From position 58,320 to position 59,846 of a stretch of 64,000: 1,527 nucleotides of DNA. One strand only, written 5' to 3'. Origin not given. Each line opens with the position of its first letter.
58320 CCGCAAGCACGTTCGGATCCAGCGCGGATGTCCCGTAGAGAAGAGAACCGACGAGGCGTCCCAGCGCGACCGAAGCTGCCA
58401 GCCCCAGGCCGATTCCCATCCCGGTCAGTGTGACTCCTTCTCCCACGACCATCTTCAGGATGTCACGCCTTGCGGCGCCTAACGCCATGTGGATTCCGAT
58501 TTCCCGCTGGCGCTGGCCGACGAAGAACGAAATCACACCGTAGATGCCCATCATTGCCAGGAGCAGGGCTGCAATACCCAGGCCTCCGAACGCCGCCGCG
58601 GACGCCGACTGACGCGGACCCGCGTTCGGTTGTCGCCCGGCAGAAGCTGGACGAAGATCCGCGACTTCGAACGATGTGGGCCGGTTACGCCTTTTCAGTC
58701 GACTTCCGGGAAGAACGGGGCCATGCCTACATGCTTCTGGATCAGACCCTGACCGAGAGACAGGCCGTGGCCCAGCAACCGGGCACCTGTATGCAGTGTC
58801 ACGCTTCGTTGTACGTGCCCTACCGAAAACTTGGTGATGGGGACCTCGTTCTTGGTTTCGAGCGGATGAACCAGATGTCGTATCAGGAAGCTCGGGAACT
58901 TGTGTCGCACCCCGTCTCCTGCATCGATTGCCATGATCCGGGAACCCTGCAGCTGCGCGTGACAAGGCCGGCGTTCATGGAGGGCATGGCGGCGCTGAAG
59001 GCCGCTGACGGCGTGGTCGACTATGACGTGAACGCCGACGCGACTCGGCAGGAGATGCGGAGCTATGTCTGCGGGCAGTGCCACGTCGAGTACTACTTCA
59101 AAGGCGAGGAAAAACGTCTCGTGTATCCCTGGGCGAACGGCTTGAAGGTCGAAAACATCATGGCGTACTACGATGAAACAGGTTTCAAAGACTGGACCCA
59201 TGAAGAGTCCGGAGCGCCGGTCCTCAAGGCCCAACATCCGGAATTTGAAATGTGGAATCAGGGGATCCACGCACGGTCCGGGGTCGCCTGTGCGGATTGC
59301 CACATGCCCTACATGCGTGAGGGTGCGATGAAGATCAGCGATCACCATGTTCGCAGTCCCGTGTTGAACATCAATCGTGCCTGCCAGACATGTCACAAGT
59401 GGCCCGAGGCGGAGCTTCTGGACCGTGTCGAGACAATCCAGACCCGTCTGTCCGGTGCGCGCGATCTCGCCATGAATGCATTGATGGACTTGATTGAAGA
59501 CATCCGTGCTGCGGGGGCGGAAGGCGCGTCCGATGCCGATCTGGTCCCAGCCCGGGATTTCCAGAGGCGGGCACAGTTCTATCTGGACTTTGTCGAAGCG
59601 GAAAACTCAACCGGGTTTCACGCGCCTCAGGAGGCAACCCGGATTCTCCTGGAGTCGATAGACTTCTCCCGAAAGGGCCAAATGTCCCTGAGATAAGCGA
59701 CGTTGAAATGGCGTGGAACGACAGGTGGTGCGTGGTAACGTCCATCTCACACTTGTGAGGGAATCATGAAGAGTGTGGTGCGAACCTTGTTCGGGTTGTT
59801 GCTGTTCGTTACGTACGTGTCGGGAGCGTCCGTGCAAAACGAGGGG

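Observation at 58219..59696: Rearrangement scar: an FtsX-permease 3' fragment (minus strand) abuts a 5'-truncated nrfA (plus strand) within about 20 bp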

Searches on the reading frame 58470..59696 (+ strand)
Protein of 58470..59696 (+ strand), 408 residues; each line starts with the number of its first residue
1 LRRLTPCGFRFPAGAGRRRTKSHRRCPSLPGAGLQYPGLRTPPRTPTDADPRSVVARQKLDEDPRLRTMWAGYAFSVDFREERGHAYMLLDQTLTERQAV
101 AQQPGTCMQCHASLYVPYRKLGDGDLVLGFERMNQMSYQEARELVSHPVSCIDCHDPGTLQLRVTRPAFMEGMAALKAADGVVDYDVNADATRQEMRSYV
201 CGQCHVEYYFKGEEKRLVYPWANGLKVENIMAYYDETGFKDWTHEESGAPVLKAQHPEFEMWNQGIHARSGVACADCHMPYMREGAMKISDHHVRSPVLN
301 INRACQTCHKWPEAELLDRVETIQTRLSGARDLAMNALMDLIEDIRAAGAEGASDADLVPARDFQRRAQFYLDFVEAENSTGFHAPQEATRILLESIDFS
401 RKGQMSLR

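Call 3: search_protein_families(library=pfam, proteins=[window:58470-59696:+], max_evalue=0.01)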
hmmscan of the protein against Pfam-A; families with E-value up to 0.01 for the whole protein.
window:58470-59696:+ (408 aa): 7 families
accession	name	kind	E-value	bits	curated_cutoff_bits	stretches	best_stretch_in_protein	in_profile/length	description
PF02335.20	Cytochrom_C552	-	6.6e-127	424.5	24.1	1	56-408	33-381/438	Cytochrome c552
PF14522.11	Cytochrome_C7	-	2.3e-10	40.6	24.8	2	266-314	7-53/67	Cytochrome c7 and related cytochrome c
PF22678.1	Cytochrom_c_NrfB-like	-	9e-05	23.3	27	0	260-291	48-78/89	Cytochrome c-type protein NrfB-like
PF22113.1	Mtrc-MtrF_II-IV_dom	-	0.00013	21.9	30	0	96-159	112-167/176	Outer membrane cytochrome MtrC/MtrF-like, domains II/IV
PF14537.11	Cytochrom_c3_2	-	0.00019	22.2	25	0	267-311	2-35/79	Cytochrome c3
PF13435.11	Cytochrome_C554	-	0.0019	19.5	20.8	0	266-309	43-83/84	Cytochrome c554 and c-prime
PF09699.15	Paired_CXXCH_1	-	0.0037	17.4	20.6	0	100-113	25-38/41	Doubled CXXCH motif (Paired_CXXCH_1)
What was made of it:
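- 58602..59696 (+): 5'-truncated nrfA of the CxxCH-haem-1 clade: codons 97-460 plus the stop. All five haem motifs and the KAQH active-site/Ca motif are retained. The membrane anchor, the N-terminal 96 residues, the promoter and nrfH are lost. It is a pseudogene. Pfam PF02335 E=6.6e-127 (call 3).
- On NrfA (pentahaem cytochrome c nitrite reductase): Pfam PF02335 scores 424.5 bits against a cut-off of 24.1, which is met (call 3).
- Checked: NrfA: the + ORF 58470-59696 matches Pfam Cytochrom_C552 at E=6.6e-127, from ORF residue 56 (call 3).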

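Call 4: search_protein_families(library=ncbifam, proteins=[window:58470-59696:+], max_evalue=0.01)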
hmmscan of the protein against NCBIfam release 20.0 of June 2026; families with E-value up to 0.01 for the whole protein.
window:58470-59696:+ (408 aa): 11 families
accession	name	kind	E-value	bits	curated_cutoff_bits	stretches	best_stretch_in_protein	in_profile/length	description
NF008339.0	PRK11125.1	equivalog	4.1e-86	289.6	595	1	57-404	73-420/487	ammonia-forming cytochrome c nitrite reductase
TIGR03152.1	cyto_c552_HCOOH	exception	3.8e-69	233.6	692.5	1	56-398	28-372/441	ammonia-forming nitrite reductase cytochrome c552 subunit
TIGR03153.1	cytochr_NrfH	equivalog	1.7e-05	24.9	134.2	0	141-208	45-112/138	cytochrome c nitrite reductase small subunit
NF045713.1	CxxCH_16_HmcA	equivalog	6.7e-05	21.7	400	1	98-285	70-259/541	sulfate respiration complex hexadecaheme cytochrome HmcA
TIGR03508.1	decahem_SO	subfamily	0.00015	21.3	192.2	0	255-316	78-131/258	DmsE family decaheme c-type cytochrome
TIGR03146.1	cyt_nit_nrfB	equivalog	0.00017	21.9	166.6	0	95-162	31-98/145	cytochrome c nitrite reductase pentaheme subunit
NF008659.0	PRK11659.1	equivalog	0.0004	20.1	184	0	96-161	67-123/188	cytochrome c nitrite reductase pentaheme subunit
NF040886.1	cyt_C_like_Sec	equivalog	0.0017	17.1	250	0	138-207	144-214/423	multiheme c-type cytochrome (seleno)protein ExtKL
TIGR04257.1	nanowire_3heme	domain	0.002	18.3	40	0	264-310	17-59/75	c(7)-type cytochrome triheme domain-containing protein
TIGR03507.1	decahem_SO1788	subfamily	0.002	16.7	209.3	0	101-160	614-665/672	OmcA/MtrC family decaheme c-type cytochrome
NF041028.1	decahem_GSU2203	exception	0.0063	15.8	325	0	252-311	105-157/317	GSU2203 family decaheme c-type cytochrome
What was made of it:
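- On NrfA (pentahaem cytochrome c nitrite reductase): The NCBIfam equivalog NF008339 scores 289.6 against a cut-off of 595, which is not met (call 4).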

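Call 7: find_homologous_proteins(query=window:58470-59696:+)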
Query window:58470-59696:+ (408 aa): 8000 proteins with E <= 0.001 among 8000 candidates; the best 120 are listed.
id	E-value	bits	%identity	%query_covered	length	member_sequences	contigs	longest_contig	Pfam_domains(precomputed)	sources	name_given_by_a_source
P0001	6.0e-249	844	97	92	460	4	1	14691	PF02335.21,PF14522.12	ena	-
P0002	2.1e-233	793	100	83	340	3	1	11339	PF02335.21,PF14522.12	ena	-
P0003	3.4e-205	700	78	92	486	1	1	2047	PF02335.21,PF14522.12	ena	-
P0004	3.6e-205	700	79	92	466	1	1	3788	PF02335.21,PF14522.12,PF22113.2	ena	-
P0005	3.8e-204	697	78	92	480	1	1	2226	PF02335.21,PF14522.12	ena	-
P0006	5.9e-204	696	78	92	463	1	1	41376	PF02335.21,PF14522.12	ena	-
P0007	1.3e-202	692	77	92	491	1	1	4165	PF02335.21,PF14522.12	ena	-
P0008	1.4e-202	691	78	92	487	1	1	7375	PF02335.21,PF14522.12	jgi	jgi:nitrite reductase (cytochrome c-552)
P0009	4.4e-202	690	77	92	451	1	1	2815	PF02335.21,PF14522.12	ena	-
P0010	5.2e-202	690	78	92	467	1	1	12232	PF02335.21,PF14522.12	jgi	jgi:nitrite reductase (cytochrome c-552)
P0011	7.0e-202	689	76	92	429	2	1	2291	PF02335.21,PF14522.12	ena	-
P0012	9.5e-202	689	78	91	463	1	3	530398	PF02335.21,PF14522.12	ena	-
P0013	1.1e-201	689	77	92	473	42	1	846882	PF02335.21,PF14522.12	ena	-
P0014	1.2e-201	688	78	92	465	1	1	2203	PF02335.21,PF14522.12,PF22113.2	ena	-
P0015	1.8e-201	688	78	92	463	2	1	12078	PF02335.21,PF14522.12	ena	-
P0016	2.4e-201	687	77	92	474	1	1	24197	PF02335.21,PF14522.12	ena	-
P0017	2.7e-201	687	77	92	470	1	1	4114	PF02335.21,PF14522.12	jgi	jgi:nitrite reductase (cytochrome c-552)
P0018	3.7e-201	687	77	92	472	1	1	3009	PF14537.12,PF02335.21,PF14522.12,PF22113.2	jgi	jgi:nitrite reductase (cytochrome c-552)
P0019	4.9e-201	686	77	92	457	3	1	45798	PF02335.21,PF14522.12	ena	-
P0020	5.1e-201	686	-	-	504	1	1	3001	PF02335.21,PF14522.12,PF22113.2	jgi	jgi:nitrite reductase (cytochrome c-552)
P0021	5.3e-201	686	78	92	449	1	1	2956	PF02335.21,PF14522.12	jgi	-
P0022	6.0e-201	686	78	92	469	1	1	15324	PF02335.21,PF14522.12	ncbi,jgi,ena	-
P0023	9.0e-201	685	76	92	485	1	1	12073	PF02335.21,PF14522.12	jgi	jgi:nitrite reductase (cytochrome c-552)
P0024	1.4e-200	685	76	92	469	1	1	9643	PF14537.12,PF02335.21,PF14522.12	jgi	jgi:nitrite reductase (cytochrome c-552)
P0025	1.4e-200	685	76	92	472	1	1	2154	PF02335.21,PF14522.12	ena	-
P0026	1.8e-200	684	76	92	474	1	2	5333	PF02335.21,PF14522.12,PF22113.2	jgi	jgi:nitrite reductase (cytochrome c-552)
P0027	2.4e-200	684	78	92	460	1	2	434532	PF02335.21,PF14522.12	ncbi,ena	-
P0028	2.4e-200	684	76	92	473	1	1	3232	PF02335.21,PF14522.12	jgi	jgi:nitrite reductase (cytochrome c-552)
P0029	2.6e-200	684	76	92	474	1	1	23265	PF02335.21,PF14522.12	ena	-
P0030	5.0e-200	683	76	92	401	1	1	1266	PF02335.21,PF14522.12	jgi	jgi:nitrite reductase (cytochrome c-552)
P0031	5.4e-200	683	76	91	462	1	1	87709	PF02335.21,PF14522.12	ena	-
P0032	5.5e-200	683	76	92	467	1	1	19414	PF02335.21,PF14522.12,PF22113.2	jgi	jgi:nitrite reductase (cytochrome c-552)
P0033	6.2e-200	683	77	91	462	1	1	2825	PF02335.21,PF14522.12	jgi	-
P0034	7.3e-200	682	76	92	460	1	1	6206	PF02335.21,PF14522.12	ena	-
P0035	7.7e-200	682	76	92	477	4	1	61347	PF02335.21,PF14522.12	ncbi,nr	ncbi:MAG TPA: ammonia-forming cytochrome c nitrite reductase subunit c552 [Blastocatellia bacterium]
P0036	7.7e-200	682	76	92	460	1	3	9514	PF02335.21,PF14522.12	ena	-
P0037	7.9e-200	682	77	92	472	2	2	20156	PF13435.12,PF02335.21,PF14522.12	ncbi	-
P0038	8.1e-200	682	77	92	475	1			PF02335.21,PF14522.12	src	-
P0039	9.7e-200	682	76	92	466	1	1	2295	PF13435.12,PF02335.21,PF14522.12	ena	-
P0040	1.1e-199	682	76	91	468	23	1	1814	PF02335.21,PF14522.12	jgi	-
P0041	1.1e-199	682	76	92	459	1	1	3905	PF02335.21,PF14522.12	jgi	-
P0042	1.2e-199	682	76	92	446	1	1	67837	PF02335.21,PF14522.12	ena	-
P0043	1.2e-199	682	76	91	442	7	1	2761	PF02335.21,PF14522.12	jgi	jgi:nitrite reductase (cytochrome c-552)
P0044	1.2e-199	682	77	92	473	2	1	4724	PF02335.21,PF14522.12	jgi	jgi:nitrite reductase (cytochrome c-552)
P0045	1.3e-199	682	76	92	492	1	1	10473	PF02335.21,PF14522.12,PF22113.2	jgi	jgi:nitrite reductase (cytochrome c-552)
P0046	1.5e-199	681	76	92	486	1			PF02335.21,PF14522.12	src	-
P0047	1.7e-199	681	76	92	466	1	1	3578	PF02335.21,PF14522.12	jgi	-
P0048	2.0e-199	681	76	92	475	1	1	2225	PF02335.21,PF14522.12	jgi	jgi:nitrite reductase (cytochrome c-552)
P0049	2.0e-199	681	76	92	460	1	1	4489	PF02335.21,PF14522.12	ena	-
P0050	2.1e-199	681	76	92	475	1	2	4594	PF02335.21,PF14522.12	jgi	jgi:nitrite reductase (cytochrome c-552)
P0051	2.2e-199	681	76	92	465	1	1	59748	PF02335.21,PF14522.12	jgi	jgi:nitrite reductase (cytochrome c-552)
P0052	2.4e-199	681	76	92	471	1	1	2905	PF02335.21,PF14522.12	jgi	jgi:nitrite reductase (cytochrome c-552)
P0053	2.4e-199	681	76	92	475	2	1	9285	PF02335.21,PF14522.12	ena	-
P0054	2.5e-199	681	76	92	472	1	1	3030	PF02335.21,PF14522.12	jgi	jgi:nitrite reductase (cytochrome c-552)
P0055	2.8e-199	681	76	92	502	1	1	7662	PF02335.21,PF14522.12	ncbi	-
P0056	2.9e-199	680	77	92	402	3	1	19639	PF02335.21,PF14522.12,PF22113.2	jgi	jgi:nitrite reductase (cytochrome c-552)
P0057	3.4e-199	680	76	92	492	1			PF13435.12,PF02335.21,PF14522.12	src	-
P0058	4.0e-199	680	76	91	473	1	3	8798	PF02335.21,PF14522.12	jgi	jgi:nitrite reductase (cytochrome c-552)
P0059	4.0e-199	680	76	92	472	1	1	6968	PF02335.21,PF14522.12,PF22113.2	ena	-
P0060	5.9e-199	679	75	92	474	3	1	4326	PF02335.21,PF14522.12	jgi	-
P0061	6.2e-199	679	75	91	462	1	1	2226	PF02335.21,PF14522.12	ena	-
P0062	6.5e-199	679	77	92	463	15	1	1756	PF02335.21,PF14522.12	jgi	jgi:nitrite reductase (cytochrome c-552)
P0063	7.1e-199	679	75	92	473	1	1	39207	PF02335.21,PF14522.12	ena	-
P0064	7.4e-199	679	76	92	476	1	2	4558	PF02335.21,PF14522.12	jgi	jgi:nitrite reductase (cytochrome c-552)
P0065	7.4e-199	679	76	91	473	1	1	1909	PF02335.21,PF14522.12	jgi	-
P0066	7.4e-199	679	76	92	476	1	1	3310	PF02335.21,PF14522.12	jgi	jgi:nitrite reductase (cytochrome c-552)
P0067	7.9e-199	679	76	91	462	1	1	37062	PF02335.21,PF14522.12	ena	-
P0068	8.0e-199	679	77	92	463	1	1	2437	PF02335.21,PF14522.12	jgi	-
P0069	8.3e-199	679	76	92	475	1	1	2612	PF02335.21,PF14522.12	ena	-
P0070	9.7e-199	679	76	92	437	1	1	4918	PF02335.21,PF14522.12,PF22113.2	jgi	jgi:nitrite reductase (cytochrome c-552)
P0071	1.0e-198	679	76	92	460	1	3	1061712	PF02335.21,PF14522.12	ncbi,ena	-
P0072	1.1e-198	679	75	92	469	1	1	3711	PF02335.21,PF14522.12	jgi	jgi:nitrite reductase (cytochrome c-552)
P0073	1.1e-198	679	76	91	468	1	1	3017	PF02335.21,PF14522.12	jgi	jgi:nitrite reductase (cytochrome c-552)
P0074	1.1e-198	679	76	92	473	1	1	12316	PF02335.21,PF14522.12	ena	-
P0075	1.1e-198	679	75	91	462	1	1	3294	PF02335.21,PF14522.12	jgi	-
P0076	1.1e-198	679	75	92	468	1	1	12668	PF02335.21,PF14522.12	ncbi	-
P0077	1.2e-198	679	76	92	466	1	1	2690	PF13435.12,PF02335.21,PF14522.12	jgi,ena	-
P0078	1.2e-198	678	76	92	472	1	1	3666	PF02335.21,PF14522.12,PF22113.2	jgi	jgi:nitrite reductase (cytochrome c-552)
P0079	1.3e-198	678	76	92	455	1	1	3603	PF02335.21,PF14522.12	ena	-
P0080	1.3e-198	678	75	92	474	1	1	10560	PF02335.21,PF14522.12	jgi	jgi:nitrite reductase (cytochrome c-552)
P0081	1.4e-198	678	77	92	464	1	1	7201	PF02335.21,PF14522.12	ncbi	-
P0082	1.4e-198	678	76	91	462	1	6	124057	PF02335.21,PF14522.12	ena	-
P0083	1.4e-198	678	76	91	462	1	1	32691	PF02335.21,PF14522.12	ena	-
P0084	1.4e-198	678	75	92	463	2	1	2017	PF02335.21,PF14522.12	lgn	-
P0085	1.4e-198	678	76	92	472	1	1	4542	PF02335.21,PF14522.12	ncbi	ncbi:MAG: ammonia-forming cytochrome c nitrite reductase subunit c552 [Candidatus Binatia bacterium]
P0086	1.4e-198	678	76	91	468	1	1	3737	PF02335.21,PF14522.12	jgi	-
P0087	1.4e-198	678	75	92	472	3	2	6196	PF02335.21,PF14522.12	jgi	jgi:nitrite reductase (cytochrome c-552)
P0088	1.6e-198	678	75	92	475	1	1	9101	PF02335.21,PF14522.12,PF22113.2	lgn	-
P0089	1.7e-198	678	75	92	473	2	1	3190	PF02335.21,PF14522.12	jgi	jgi:nitrite reductase (cytochrome c-552)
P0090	1.7e-198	678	75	92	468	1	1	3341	PF02335.21,PF14522.12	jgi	-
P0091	1.7e-198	678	77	91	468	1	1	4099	PF02335.21,PF14522.12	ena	-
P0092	1.7e-198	678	77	92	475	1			PF02335.21,PF14522.12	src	-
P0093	1.9e-198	678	75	92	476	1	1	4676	PF02335.21,PF14522.12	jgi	jgi:nitrite reductase (cytochrome c-552)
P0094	1.9e-198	678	76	92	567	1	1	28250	PF02335.21,PF14522.12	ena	-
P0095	2.1e-198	678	77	92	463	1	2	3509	PF02335.21,PF14522.12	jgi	-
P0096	2.3e-198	678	75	92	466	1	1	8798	PF02335.21,PF14522.12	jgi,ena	-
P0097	2.3e-198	678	75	91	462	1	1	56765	PF02335.21,PF14522.12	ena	-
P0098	2.3e-198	678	75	92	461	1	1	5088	PF02335.21,PF14522.12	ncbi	-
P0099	2.4e-198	677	76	92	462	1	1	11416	PF02335.21,PF14522.12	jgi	jgi:nitrite reductase (cytochrome c-552)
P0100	2.4e-198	677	76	92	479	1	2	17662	PF02335.21,PF14522.12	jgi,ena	-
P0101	2.6e-198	677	76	92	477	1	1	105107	PF02335.21,PF14522.12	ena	-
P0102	2.6e-198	677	76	92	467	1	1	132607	PF02335.21,PF14522.12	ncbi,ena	-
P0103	2.6e-198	677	76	92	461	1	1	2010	PF02335.21,PF14522.12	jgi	jgi:nitrite reductase (cytochrome c-552)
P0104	2.8e-198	677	76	91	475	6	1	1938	PF02335.21,PF14522.12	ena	-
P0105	2.9e-198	677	76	92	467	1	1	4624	PF02335.21,PF14522.12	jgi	jgi:nitrite reductase (cytochrome c-552)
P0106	2.9e-198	677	76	92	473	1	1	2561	PF02335.21,PF14522.12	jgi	jgi:nitrite reductase (cytochrome c-552)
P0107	2.9e-198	677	76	92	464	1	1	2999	PF02335.21,PF14522.12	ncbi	-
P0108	3.1e-198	677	76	92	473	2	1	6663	PF02335.21,PF14522.12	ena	-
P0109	3.1e-198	677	75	92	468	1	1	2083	PF02335.21,PF14522.12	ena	-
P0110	3.3e-198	677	75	91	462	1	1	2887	PF02335.21,PF14522.12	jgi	jgi:nitrite reductase (cytochrome c-552)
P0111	3.3e-198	677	76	92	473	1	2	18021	PF02335.21,PF14522.12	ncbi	-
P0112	3.3e-198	677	76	91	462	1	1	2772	PF02335.21,PF14522.12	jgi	jgi:nitrite reductase (cytochrome c-552)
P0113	3.4e-198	677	75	92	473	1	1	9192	PF02335.21,PF14522.12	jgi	-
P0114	3.4e-198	677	75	92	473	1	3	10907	PF02335.21,PF14522.12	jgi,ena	jgi:nitrite reductase (cytochrome c-552)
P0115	3.4e-198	677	75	92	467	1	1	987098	PF02335.21,PF14522.12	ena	-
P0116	3.7e-198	677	76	91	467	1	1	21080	PF02335.21,PF14522.12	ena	-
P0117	3.9e-198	677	73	96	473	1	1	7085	PF13435.12,PF02335.21,PF14522.12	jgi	jgi:nitrite reductase (cytochrome c-552)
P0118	4.2e-198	677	75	92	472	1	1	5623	PF02335.21,PF14522.12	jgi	-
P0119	4.2e-198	677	75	92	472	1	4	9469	PF02335.21,PF14522.12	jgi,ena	-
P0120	4.3e-198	677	75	92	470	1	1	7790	PF02335.21,PF14522.12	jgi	jgi:nitrite reductase (cytochrome c-552)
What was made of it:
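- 58602..59696 (+): 97% amino-acid identity to the intact 460-aa P0001 (call 7).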

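Call 8: find_encoding_contigs(protein=P0001, flank=10000)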
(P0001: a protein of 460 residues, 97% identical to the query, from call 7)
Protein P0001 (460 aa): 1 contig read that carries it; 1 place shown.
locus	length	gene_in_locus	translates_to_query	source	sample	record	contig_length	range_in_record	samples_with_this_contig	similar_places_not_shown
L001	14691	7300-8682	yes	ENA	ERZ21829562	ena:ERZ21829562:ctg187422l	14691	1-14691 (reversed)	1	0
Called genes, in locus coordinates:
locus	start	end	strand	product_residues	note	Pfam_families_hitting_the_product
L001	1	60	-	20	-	?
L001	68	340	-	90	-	PF01169:GDT1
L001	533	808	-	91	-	PF00076:RRM_1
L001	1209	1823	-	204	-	PF00255:GSHPx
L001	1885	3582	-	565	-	PF05960:DUF885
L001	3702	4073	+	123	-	-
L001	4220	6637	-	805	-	PF12704:MacB_PCD, PF02687:FtsX, PF12704:MacB_PCD, PF02687:FtsX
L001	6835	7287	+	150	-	PF03264:Cytochrom_NNT, PF22113:Mtrc-MtrF_II-IV_dom (faint), PF14522:Cytochrome_C7 (faint)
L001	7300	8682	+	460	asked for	PF02335:Cytochrom_C552, PF14522:Cytochrome_C7 (faint)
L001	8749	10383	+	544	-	PF01663:Phosphodiest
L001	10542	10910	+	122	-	PF03551:PadR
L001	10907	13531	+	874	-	PF12704:MacB_PCD, PF02687:FtsX, PF12704:MacB_PCD, PF02687:FtsX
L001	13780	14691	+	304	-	?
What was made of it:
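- On ADOP duplicated permease (TIGR03434): The intact L001 homologue has MacB_PCD-FtsX twice (call 8).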

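Call 9: find_encoding_contigs(protein=P0002, flank=10000)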
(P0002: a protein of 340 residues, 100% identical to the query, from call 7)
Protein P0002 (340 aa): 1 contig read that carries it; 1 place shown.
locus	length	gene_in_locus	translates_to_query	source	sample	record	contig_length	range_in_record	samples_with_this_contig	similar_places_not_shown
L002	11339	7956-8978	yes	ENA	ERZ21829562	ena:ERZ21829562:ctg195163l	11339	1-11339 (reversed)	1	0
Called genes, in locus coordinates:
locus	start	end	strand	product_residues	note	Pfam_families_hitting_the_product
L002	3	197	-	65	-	?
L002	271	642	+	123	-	-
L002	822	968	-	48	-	-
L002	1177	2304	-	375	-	PF25183:OMP_b-brl_4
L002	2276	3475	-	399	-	PF25183:OMP_b-brl_4 (faint)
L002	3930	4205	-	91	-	PF00076:RRM_1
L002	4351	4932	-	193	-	PF00255:GSHPx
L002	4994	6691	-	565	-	PF05960:DUF885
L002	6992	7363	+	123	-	-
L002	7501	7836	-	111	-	PF02687:FtsX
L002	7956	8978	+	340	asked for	PF02335:Cytochrom_C552, PF14522:Cytochrome_C7 (faint)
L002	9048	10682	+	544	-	PF01663:Phosphodiest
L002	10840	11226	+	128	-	PF03551:PadR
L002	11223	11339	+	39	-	?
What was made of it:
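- Intact (L001) and deleted (L002) versions co-occur in one sample, ERZ21829562 (calls 8, 9). Gene callers predict a 340-aa product (calls 7, 9).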
